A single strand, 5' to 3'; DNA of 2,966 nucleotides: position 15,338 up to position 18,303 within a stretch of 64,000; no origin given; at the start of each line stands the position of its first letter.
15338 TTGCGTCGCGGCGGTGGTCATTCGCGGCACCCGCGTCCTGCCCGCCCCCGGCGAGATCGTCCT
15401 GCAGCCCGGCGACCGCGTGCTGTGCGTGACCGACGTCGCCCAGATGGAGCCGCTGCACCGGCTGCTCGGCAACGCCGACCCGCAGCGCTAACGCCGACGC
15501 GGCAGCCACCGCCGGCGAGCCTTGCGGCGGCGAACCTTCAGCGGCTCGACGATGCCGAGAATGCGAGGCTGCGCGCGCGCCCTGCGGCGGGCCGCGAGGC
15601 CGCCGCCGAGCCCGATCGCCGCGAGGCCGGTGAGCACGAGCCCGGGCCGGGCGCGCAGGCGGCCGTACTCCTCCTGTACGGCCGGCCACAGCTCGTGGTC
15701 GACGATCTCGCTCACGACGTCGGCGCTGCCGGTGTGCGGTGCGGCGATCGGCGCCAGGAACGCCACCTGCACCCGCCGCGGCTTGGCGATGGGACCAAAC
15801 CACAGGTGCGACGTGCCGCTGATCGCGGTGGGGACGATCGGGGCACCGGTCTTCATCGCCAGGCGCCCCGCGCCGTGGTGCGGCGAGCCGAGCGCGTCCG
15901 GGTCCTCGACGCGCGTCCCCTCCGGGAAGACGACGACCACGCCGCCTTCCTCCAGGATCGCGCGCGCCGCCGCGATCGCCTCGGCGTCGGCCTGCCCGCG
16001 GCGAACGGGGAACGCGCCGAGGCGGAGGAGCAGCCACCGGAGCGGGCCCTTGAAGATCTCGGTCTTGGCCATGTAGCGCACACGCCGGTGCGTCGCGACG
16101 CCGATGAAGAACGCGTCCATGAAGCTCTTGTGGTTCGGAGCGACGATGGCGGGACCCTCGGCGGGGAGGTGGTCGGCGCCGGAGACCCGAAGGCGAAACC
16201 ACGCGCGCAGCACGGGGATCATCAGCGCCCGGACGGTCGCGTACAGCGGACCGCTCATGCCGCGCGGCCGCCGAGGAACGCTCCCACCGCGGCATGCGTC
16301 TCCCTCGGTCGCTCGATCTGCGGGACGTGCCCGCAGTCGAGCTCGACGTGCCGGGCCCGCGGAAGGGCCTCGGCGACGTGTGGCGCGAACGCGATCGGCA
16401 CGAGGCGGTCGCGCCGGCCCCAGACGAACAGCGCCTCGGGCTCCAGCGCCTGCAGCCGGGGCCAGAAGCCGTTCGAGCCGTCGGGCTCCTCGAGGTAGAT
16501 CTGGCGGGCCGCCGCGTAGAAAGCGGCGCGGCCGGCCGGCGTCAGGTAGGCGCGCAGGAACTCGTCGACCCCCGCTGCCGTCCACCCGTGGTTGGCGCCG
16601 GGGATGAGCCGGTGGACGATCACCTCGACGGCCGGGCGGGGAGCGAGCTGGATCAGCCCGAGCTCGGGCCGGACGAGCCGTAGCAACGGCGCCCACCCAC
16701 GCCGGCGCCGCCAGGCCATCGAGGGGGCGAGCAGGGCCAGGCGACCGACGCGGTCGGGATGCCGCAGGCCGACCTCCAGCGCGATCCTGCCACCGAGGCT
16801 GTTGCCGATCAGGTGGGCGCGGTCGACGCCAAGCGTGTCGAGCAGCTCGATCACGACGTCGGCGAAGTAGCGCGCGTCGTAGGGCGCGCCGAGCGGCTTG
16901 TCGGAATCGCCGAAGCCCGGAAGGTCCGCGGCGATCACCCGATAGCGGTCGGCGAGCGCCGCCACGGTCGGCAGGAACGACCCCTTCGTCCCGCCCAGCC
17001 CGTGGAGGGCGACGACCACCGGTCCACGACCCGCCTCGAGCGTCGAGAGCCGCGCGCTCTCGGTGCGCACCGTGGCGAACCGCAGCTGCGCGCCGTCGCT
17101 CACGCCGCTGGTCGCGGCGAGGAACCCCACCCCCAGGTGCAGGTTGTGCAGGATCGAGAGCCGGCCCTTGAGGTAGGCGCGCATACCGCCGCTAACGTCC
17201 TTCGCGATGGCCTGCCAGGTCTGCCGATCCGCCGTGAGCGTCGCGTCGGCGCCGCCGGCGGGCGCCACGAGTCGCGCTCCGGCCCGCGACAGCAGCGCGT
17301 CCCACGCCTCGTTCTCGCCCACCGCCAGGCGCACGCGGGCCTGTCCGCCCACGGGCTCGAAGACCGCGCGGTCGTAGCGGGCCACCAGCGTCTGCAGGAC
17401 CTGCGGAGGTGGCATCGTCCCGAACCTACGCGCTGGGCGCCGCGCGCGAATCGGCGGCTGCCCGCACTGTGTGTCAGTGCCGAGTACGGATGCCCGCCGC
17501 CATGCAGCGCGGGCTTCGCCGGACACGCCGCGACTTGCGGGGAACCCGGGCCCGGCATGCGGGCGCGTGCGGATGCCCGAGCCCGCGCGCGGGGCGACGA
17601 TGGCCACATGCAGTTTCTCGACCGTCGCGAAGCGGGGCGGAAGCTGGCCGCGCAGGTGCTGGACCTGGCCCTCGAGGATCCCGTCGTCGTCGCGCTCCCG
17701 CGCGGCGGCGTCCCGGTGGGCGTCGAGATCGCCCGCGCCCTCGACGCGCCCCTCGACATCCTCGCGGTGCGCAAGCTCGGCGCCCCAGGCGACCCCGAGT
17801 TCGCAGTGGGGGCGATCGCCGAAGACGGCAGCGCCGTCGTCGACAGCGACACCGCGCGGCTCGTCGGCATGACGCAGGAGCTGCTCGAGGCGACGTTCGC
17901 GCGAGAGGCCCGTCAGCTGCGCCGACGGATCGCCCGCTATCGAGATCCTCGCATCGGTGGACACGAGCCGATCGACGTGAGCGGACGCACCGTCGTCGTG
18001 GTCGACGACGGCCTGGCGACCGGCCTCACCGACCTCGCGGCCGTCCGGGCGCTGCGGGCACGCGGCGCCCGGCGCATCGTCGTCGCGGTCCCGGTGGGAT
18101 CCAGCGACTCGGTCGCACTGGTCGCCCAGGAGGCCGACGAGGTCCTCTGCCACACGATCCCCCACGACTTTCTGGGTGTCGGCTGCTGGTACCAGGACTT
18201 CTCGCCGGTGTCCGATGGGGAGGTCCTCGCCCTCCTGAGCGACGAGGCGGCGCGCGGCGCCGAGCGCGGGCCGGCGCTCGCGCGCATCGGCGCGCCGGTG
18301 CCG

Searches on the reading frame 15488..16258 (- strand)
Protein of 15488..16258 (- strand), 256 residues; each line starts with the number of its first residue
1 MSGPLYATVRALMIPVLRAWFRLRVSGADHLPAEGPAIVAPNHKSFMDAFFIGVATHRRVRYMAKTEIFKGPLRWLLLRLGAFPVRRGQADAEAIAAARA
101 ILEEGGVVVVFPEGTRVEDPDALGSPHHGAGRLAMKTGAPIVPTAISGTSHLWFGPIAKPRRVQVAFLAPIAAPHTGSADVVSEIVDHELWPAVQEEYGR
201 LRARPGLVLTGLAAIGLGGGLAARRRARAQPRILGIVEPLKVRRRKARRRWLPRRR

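Call 35: search_protein_families(library=pfam, proteins=[window:15488-16258:-], max_evalue=0.0001)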
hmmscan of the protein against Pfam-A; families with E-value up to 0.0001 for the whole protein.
window:15488-16258:- (256 aa): 1 family
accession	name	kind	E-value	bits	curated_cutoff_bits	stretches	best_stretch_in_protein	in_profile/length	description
PF01553.26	Acyltransferase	-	4.3e-29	101.4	23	1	22-147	1-132/132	Acyltransferase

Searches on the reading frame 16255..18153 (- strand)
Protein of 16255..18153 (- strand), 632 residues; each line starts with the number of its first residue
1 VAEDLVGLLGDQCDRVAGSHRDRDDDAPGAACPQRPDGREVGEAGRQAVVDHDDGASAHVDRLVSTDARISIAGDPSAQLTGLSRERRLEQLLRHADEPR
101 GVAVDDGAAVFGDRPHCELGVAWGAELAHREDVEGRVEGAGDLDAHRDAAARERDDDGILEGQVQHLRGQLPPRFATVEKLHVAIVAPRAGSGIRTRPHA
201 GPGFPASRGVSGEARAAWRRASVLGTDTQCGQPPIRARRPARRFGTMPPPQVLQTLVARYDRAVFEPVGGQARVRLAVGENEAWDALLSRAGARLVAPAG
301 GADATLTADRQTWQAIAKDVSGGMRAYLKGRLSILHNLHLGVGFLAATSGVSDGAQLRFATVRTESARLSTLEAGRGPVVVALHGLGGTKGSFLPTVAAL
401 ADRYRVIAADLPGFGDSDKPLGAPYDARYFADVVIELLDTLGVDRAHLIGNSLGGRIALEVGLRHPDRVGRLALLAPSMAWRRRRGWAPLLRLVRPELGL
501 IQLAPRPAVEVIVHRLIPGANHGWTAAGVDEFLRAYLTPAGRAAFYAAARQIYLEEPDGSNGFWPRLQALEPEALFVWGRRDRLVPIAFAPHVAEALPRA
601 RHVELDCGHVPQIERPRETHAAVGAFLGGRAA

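Call 36: search_protein_families(library=pfam, proteins=[window:16255-18153:-], max_evalue=0.0001)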
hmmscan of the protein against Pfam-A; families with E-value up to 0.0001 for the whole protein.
window:16255-18153:- (632 aa): 3 families
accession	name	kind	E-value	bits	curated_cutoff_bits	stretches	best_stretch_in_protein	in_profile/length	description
PF00561.26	Abhydrolase_1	-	7.2e-32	111.4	25.8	1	378-481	1-109/245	alpha/beta hydrolase fold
PF12697.13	Abhydrolase_6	-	4.5e-21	76.9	26.3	1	380-621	1-216/217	Alpha/beta hydrolase family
PF12146.15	Hydrolase_4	-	7.5e-13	48.8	27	1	379-499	6-131/239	Serine aminopeptidase, S33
